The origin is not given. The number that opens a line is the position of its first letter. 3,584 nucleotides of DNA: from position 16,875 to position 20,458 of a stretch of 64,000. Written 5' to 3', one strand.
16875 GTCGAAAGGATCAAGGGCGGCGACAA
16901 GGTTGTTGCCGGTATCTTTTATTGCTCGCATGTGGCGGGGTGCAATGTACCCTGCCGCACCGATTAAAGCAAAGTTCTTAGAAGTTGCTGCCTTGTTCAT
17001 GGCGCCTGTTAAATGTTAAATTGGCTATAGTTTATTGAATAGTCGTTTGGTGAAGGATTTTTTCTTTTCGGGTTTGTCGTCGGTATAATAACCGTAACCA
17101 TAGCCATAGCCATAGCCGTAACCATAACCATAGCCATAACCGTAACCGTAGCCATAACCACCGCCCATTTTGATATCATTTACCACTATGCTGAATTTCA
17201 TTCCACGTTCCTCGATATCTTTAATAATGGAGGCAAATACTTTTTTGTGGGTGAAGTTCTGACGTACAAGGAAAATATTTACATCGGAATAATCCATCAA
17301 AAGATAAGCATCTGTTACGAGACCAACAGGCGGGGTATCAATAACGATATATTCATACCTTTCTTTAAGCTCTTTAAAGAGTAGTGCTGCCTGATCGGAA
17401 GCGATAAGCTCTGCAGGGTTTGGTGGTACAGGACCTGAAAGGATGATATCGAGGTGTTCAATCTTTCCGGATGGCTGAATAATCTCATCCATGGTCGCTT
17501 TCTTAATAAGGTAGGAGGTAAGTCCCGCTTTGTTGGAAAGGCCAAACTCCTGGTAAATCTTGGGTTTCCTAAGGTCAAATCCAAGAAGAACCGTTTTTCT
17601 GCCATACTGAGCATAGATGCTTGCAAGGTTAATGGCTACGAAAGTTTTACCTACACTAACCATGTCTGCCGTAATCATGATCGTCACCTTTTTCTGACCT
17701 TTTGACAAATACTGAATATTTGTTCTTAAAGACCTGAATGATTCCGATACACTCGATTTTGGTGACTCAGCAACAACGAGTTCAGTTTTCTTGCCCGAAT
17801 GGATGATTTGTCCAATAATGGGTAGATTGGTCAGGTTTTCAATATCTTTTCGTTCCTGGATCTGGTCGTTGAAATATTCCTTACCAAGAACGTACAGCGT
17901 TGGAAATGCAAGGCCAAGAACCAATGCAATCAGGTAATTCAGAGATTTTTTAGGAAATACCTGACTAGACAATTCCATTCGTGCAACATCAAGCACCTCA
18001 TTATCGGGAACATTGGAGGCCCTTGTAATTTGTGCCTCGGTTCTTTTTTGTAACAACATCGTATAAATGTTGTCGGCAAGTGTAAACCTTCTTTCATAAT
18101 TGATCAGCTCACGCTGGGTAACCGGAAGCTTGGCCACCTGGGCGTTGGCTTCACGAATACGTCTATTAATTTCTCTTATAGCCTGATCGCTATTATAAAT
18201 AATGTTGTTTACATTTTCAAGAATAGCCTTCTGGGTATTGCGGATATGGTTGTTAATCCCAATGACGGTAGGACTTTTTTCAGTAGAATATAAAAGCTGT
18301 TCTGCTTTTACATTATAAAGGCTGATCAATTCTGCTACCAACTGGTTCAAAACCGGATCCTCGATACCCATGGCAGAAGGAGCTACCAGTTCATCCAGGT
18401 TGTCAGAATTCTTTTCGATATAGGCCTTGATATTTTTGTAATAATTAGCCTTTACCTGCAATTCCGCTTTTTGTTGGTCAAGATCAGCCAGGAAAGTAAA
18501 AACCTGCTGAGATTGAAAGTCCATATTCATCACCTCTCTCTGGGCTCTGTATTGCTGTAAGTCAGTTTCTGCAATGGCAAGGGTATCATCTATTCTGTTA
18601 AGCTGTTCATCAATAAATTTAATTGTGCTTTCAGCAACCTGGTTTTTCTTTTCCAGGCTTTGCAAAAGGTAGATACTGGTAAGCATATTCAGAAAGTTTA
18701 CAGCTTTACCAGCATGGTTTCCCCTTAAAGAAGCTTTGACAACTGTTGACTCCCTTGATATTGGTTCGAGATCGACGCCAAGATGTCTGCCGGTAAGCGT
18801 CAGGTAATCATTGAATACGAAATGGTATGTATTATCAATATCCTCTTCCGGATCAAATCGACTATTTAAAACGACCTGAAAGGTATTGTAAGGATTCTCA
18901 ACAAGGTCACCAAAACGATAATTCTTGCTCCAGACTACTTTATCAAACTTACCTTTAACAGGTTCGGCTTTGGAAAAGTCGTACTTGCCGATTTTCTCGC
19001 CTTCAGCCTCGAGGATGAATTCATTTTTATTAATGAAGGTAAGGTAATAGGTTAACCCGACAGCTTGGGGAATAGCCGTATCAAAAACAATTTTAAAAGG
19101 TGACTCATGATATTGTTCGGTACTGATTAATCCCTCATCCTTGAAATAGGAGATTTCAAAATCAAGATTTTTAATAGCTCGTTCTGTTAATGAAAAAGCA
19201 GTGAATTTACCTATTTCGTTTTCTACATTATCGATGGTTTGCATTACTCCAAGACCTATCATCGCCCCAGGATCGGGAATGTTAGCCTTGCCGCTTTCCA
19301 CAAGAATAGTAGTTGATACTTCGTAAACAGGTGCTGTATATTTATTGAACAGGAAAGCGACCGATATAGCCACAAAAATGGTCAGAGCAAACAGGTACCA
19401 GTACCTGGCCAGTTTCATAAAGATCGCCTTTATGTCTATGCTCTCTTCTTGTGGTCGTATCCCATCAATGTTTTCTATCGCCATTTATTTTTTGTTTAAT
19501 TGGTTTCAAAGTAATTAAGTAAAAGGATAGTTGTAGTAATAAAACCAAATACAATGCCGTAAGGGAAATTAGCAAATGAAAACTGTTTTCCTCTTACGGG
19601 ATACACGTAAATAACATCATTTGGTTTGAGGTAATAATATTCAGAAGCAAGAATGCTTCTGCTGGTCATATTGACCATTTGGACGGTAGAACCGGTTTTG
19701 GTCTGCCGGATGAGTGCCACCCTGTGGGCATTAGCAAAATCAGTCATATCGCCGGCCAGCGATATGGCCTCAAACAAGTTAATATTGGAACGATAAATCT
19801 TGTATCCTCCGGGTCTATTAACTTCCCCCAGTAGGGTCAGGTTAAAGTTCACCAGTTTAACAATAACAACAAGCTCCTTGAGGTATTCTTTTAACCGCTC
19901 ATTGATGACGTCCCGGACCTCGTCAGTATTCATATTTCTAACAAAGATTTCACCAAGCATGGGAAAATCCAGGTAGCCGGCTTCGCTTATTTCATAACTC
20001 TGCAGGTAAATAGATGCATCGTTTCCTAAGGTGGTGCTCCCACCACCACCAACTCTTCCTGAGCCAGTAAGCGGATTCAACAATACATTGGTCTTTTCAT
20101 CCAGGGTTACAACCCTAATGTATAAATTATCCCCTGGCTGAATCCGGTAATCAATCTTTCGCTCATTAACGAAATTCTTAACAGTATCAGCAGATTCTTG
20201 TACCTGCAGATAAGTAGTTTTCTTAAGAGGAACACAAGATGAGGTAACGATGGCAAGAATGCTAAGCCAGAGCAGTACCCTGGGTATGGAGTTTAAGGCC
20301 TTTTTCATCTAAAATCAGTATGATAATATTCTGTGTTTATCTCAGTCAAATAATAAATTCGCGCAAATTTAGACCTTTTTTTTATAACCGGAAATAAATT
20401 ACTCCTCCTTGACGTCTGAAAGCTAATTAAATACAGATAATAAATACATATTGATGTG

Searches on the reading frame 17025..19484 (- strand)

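Call 34: search_protein_families(library=pfam, proteins=[window:17025-19484:-], max_evalue=0.00001)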
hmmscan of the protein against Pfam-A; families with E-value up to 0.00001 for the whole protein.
window:17025-19484:- (819 aa): 3 families
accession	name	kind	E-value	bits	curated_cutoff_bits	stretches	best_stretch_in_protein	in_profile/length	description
PF13807.11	GNVR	-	2.7e-11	43.7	27.7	1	456-536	2-81/82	G-rich domain on putative tyrosine kinase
PF13614.12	AAA_31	-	8.4e-08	32.8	27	1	604-737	6-144/177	AAA domain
PF02706.20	Wzz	-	2.7e-07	31.2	25.5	1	14-106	1-90/91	Chain length determinant protein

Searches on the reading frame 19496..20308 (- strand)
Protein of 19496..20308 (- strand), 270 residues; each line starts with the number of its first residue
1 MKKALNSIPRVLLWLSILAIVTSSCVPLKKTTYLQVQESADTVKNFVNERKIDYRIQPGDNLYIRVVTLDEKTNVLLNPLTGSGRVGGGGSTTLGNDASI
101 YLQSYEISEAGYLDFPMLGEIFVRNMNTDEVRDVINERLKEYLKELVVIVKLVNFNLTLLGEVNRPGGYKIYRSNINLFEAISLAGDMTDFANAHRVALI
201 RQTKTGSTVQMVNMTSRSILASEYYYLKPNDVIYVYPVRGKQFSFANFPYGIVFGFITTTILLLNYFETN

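Call 34: search_protein_families(library=pfam, proteins=[window:19496-20308:-], max_evalue=0.00001)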
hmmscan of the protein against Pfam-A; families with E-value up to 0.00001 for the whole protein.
window:19496-20308:- (270 aa): 3 families
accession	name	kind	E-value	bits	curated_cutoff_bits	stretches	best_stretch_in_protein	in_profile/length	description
PF02563.21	Poly_export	-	2.3e-14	53.7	28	1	53-152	6-76/77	Polysaccharide biosynthesis/export protein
PF22461.2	SLBB_2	-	3.3e-10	40.4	27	1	160-235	6-79/79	SLBB domain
PF10531.15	SLBB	-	1.5e-07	31.5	27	1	158-209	3-51/55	SLBB domain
